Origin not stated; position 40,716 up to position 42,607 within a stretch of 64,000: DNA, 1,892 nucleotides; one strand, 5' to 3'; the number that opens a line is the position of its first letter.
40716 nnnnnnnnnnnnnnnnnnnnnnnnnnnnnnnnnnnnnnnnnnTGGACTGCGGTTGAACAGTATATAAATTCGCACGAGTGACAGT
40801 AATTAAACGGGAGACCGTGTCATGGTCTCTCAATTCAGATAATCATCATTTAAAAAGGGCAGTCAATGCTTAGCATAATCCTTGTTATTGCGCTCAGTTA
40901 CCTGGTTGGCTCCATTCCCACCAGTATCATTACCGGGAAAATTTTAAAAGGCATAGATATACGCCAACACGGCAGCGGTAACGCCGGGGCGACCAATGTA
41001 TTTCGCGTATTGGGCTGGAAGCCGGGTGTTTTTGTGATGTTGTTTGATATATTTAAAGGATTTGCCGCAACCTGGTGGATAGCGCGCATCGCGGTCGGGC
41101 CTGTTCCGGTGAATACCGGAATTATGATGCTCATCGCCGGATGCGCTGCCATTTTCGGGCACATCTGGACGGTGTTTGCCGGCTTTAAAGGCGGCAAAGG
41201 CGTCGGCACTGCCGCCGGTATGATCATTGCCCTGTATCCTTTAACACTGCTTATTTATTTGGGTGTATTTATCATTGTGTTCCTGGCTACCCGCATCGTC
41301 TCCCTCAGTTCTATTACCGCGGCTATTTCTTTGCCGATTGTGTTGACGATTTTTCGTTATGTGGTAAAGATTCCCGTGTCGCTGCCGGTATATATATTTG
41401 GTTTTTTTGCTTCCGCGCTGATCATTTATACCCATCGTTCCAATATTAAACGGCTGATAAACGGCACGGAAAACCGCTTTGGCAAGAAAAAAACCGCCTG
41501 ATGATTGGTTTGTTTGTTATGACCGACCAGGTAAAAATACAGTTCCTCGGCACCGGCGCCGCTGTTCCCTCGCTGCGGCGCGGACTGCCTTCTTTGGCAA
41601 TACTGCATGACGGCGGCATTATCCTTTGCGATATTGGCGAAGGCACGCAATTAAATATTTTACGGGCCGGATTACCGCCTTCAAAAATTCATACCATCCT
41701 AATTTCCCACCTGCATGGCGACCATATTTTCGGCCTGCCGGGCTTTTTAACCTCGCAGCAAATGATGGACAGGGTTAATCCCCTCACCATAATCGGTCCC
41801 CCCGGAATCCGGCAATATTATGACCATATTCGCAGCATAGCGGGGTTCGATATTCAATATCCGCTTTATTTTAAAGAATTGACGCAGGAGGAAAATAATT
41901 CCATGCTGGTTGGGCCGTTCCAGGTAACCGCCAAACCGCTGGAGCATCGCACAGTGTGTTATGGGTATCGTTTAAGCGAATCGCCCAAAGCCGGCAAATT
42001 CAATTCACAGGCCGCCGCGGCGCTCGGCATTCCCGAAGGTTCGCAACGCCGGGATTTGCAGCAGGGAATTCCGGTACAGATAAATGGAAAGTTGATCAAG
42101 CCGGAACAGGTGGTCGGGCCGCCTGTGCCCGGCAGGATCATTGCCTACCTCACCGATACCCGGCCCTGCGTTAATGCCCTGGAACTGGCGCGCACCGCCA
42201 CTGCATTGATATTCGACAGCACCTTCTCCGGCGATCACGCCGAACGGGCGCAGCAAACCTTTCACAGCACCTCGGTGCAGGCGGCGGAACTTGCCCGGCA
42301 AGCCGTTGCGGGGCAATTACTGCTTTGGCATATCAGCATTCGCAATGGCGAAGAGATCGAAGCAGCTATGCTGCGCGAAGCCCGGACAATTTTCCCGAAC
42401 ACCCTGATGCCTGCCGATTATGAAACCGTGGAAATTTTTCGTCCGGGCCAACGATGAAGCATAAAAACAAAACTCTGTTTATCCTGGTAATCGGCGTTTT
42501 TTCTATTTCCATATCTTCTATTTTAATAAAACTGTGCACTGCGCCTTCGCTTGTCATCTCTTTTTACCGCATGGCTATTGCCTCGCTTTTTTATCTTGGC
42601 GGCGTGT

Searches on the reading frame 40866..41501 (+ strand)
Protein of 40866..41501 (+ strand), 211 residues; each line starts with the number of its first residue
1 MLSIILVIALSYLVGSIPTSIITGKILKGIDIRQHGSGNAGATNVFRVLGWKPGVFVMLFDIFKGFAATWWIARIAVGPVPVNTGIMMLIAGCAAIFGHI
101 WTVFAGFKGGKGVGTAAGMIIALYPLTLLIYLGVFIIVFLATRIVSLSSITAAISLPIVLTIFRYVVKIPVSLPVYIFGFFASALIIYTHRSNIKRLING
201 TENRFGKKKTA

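Call 15: search_protein_families(library=pfam, proteins=[window:40866-41501:+])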
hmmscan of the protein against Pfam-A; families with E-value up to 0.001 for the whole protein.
window:40866-41501:+ (211 aa): 1 family
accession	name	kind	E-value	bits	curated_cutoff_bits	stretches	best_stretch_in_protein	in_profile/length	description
PF02660.20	G3P_acyltransf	-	1.3e-55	188.4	24.1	1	10-197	1-164/164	Glycerol-3-phosphate acyltransferase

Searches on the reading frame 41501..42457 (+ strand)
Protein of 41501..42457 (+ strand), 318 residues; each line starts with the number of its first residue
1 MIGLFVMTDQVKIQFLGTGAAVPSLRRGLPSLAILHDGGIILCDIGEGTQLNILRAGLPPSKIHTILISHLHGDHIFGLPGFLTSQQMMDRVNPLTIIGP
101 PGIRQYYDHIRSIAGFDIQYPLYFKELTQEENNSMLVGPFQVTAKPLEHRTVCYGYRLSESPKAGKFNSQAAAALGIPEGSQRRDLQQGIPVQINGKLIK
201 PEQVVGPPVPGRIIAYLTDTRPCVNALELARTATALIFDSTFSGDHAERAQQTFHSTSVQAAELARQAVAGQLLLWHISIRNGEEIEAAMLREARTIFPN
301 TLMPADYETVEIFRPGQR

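Call 15: search_protein_families(library=pfam, proteins=[window:41501-42457:+])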
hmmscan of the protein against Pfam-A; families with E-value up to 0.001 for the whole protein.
window:41501-42457:+ (318 aa): 2 families
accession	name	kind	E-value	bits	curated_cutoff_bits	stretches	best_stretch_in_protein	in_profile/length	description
PF12706.13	Lactamase_B_2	-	3.4e-13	50.1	27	2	60-159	28-131/200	Beta-lactamase superfamily domain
PF00753.33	Lactamase_B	-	3.6e-09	37.3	22.7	1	34-93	11-74/196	Metallo-beta-lactamase superfamily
